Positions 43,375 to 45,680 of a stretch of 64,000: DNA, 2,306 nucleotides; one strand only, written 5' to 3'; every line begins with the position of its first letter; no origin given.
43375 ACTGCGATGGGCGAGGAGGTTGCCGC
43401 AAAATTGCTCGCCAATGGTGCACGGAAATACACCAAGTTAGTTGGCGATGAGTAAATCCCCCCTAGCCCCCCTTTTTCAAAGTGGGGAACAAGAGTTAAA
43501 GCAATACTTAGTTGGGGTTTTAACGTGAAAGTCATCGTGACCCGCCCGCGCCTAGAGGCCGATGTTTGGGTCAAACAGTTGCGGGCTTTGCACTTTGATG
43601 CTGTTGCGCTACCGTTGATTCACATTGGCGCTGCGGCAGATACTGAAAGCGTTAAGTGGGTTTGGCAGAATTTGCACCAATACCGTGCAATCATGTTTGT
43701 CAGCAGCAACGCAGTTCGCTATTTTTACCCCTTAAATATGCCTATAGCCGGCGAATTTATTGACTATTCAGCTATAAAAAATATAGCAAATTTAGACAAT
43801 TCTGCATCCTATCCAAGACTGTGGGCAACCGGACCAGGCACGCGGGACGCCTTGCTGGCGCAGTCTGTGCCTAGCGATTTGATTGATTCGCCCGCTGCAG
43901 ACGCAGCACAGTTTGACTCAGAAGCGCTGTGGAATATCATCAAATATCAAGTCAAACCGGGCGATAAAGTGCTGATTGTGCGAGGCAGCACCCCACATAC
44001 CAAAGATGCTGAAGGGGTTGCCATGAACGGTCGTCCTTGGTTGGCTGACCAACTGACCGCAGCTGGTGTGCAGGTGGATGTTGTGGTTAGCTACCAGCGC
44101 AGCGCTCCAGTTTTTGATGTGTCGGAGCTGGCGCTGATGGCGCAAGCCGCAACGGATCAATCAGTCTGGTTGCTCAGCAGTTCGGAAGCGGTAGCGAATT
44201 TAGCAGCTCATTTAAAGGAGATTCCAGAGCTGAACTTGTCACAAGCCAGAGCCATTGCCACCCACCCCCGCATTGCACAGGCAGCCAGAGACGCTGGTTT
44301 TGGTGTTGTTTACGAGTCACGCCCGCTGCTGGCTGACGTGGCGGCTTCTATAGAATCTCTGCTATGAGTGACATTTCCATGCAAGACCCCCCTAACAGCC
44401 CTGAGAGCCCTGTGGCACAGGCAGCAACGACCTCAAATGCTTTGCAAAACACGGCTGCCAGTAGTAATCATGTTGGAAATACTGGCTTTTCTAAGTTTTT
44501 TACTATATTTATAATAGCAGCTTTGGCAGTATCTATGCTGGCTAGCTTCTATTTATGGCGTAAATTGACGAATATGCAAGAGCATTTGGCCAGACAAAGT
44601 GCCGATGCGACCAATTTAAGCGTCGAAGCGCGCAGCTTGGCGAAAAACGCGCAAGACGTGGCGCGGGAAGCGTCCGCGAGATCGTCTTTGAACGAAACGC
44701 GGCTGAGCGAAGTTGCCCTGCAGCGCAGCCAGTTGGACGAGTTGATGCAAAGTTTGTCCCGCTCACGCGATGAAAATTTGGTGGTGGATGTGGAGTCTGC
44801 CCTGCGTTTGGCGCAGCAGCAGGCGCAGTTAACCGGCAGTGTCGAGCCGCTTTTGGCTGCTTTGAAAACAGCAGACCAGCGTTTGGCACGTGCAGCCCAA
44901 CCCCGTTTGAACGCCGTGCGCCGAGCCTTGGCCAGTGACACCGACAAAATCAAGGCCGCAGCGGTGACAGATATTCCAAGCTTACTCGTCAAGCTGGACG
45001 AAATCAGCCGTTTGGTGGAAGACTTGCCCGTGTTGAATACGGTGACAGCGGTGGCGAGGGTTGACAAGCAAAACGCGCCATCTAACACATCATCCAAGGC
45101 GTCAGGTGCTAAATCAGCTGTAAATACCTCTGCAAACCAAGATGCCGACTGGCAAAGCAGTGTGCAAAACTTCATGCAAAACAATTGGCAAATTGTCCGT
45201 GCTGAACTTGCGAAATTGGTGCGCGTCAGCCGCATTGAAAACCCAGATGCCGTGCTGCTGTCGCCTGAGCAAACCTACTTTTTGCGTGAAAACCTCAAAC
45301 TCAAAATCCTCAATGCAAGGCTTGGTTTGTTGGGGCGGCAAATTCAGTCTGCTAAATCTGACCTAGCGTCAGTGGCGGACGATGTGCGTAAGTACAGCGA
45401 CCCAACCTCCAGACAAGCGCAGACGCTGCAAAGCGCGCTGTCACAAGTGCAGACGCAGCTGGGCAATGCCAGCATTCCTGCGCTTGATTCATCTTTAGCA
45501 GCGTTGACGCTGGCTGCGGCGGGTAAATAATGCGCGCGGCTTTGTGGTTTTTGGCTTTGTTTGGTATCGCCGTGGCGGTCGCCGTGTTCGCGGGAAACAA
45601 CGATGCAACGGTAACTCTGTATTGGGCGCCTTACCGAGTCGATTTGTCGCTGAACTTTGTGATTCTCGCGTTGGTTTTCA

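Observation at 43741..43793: In-frame reverse-orientation repeat inserts add the same peptide to two unrelated soluble enzymes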

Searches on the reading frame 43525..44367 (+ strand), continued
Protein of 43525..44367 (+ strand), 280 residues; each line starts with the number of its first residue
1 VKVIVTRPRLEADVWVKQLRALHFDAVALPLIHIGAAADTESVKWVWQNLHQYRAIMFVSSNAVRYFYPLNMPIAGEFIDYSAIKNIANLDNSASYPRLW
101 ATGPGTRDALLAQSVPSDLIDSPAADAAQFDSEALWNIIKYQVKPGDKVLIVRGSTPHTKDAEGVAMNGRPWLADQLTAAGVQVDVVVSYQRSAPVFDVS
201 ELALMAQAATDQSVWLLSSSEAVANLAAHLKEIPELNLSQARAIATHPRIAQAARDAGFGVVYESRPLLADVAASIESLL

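Call 71: predict_structure(alignment_id=A1)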
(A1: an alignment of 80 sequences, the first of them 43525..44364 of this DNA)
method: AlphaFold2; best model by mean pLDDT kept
length: 280 residues; sequences in the alignment: 80
mean_pLDDT: 80.7   pTM: 0.74
mean pLDDT of the five models: 80.7, 79.4, 78.7, 77.1, 48.3
residues with pLDDT >= 90: 92; 70-90: 141; 50-70: 13; < 50: 34
segments of 3 or more residues with pLDDT < 50: 71-93, 159-169
pLDDT, mean of each block of 10 residues (from residue 1): 89 90 94 82 85 90 80 36 42 69 84 86 70 88 94 70 39 89 92 87 89 89 86 82 91 92 87 86
secondary structure, 60 per line:
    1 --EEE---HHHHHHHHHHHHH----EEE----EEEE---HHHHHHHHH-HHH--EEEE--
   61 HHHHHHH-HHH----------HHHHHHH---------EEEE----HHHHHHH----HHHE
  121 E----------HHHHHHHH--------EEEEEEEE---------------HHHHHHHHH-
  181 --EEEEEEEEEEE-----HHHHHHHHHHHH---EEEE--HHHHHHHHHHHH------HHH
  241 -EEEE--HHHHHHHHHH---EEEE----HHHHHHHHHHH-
elements in order: E3-5 H9-21 E26-28 E33-36 H40-48 E55-58 H61-67 H82-88 E98-101 H106-112 H132-139 E148-155 H171-179 E183-193 H199-210 E214-217 H220-231 E242-245 H248-257 E261-264 H269-279
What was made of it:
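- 43734..43793 (+): Element copy inside hemD (aa 70-90, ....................). This is the finding's copy F. AlphaFold pLDDT <50 for residues 71-93 (call 71).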

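Call 76: fold_search(model_id=the predicted structure, library=pdb)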
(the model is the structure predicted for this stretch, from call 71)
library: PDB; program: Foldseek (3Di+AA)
matches with E <= 10: 1491; with E <= 0.001: 16
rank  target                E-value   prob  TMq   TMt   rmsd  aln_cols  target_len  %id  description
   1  4es6                  4.5e-16  1.00  0.60  0.66   5.2       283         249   24  Crystal structure of HemD (PA5259) from Pseudomonas aeruginosa (PAO1) at 2.22 A resolution (released 2013-01-09)
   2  3mw8                  5.9e-14  1.00  0.64  0.73   5.2       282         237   22  Crystal structure of an UROPORPHYRINOGEN-III SYNTHASE (Sama_3255) from SHEWANELLA AMAZONENSIS SB2B at 1.65 A resolution (released 2010-05-19)
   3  3re1_A                1.6e-13  1.00  0.62  0.68   4.8       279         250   22  Crystal structure of uroporphyrinogen III synthase from Pseudomonas syringae pv. tomato DC3000 (released 2011-06-22)
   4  3re1_B                1.9e-13  1.00  0.63  0.67   4.7       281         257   23  Crystal structure of uroporphyrinogen III synthase from Pseudomonas syringae pv. tomato DC3000 (released 2011-06-22)
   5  1wcx                  2.2e-10  1.00  0.49  0.53   6.8       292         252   14  Crystal Structure of Mutant Uroporphyrinogen III Synthase from an Extremely Thermophilic Bacterium Thermus thermophilus  (released 2005-05-06)
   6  3d8r                  2.8e-10  1.00  0.41  0.44   9.0       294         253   14  Thermus thermophilus Uroporphyrinogen III Synthase (released 2008-08-05)
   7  3d8t_B                3.8e-10  1.00  0.37  0.41  10.6       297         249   12  Thermus thermophilus Uroporphyrinogen III Synthase (released 2008-08-12)
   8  1jr2_A                4.9e-10  1.00  0.62  0.66   5.5       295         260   14  Structure of Uroporphyrinogen III Synthase (released 2001-11-07)
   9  1wd7_B                2.0e-09  1.00  0.37  0.40  10.0       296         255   14  Crystal Structure of Uroporphyrinogen III Synthase from an Extremely Thermophilic Bacterium Thermus thermophilus HB8 ( (released 2004-11-12)
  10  3d8s                  2.2e-09  1.00  0.38  0.42   9.9       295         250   14  Thermus thermophilus Uroporphyrinogen III Synthase (released 2008-08-05)
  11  3d8t_A                6.7e-09  1.00  0.35  0.38  10.8       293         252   14  Thermus thermophilus Uroporphyrinogen III Synthase (released 2008-08-12)
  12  1wd7_A                1.8e-08  1.00  0.38  0.41   9.4       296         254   14  Crystal Structure of Uroporphyrinogen III Synthase from an Extremely Thermophilic Bacterium Thermus thermophilus HB8 ( (released 2004-11-12)
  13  3p9z                  1.8e-05  1.00  0.52  0.65   6.3       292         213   16  Crystal structure of uroporphyrinogen-III synthetase from Helicobacter pylori 26695 (released 2010-11-03)
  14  6hb0_B                5.7e-04  0.72  0.22  0.21  24.2       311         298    9  Crystal structure of MSMEG_1712 from Mycobacterium smegmatis (released 2019-05-01)
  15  3c2q_A                6.8e-04  0.66  0.20  0.18  19.2       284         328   13  Crystal structure of conserved putative LOR/SDH protein from Methanococcus maripaludis S2 (released 2008-02-05)
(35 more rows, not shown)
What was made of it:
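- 43525..44367 (+): hemD (uroporphyrinogen-III synthase), host gene in a hemC-hemD-hemX-hemY cluster. The model matches solved HemD structures 4es6, 3mw8 and 3re1 (call 76).
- On RPE-like in-frame palindromic elements: Residues 71-93 have pLDDT <50 between helix 61-67 and strand 98-101, and the rest of the model matches solved HemDs (calls 71, 76).
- Structure: HemD residues 71-93 have pLDDT <50 within an otherwise confident HemD fold (calls 71, 76).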

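Call 85: list_cluster_members(proteins=[P0001, P0121])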
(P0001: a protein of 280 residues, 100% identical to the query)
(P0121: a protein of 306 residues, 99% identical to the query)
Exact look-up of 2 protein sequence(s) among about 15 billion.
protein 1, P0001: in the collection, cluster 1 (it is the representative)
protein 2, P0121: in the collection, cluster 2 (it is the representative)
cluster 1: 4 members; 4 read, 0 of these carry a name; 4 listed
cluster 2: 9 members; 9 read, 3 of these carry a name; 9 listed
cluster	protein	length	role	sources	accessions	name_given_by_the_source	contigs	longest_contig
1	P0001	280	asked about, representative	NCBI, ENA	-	-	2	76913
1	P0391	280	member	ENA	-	-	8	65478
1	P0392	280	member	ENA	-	-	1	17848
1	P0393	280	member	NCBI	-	-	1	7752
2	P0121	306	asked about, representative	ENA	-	-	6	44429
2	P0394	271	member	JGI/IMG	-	malonyl-CoA O-methyltransferase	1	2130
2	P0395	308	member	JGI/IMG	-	malonyl-CoA O-methyltransferase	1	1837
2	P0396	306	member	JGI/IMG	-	malonyl-CoA O-methyltransferase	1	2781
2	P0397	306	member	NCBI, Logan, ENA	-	-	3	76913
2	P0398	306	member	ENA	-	-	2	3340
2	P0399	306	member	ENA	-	-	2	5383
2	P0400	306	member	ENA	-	-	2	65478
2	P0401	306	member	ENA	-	-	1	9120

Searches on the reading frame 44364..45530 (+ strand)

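Call 11: search_protein_families(library=pfam, proteins=[window:44364-45530:+])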
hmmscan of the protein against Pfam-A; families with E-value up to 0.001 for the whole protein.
window:44364-45530:+ (388 aa): 1 family
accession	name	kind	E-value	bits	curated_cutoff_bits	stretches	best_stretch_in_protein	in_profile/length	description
PF04375.19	HemX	-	1.3e-28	100.7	25.9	1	135-381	2-225/236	HemX, putative uroporphyrinogen-III C-methyltransferase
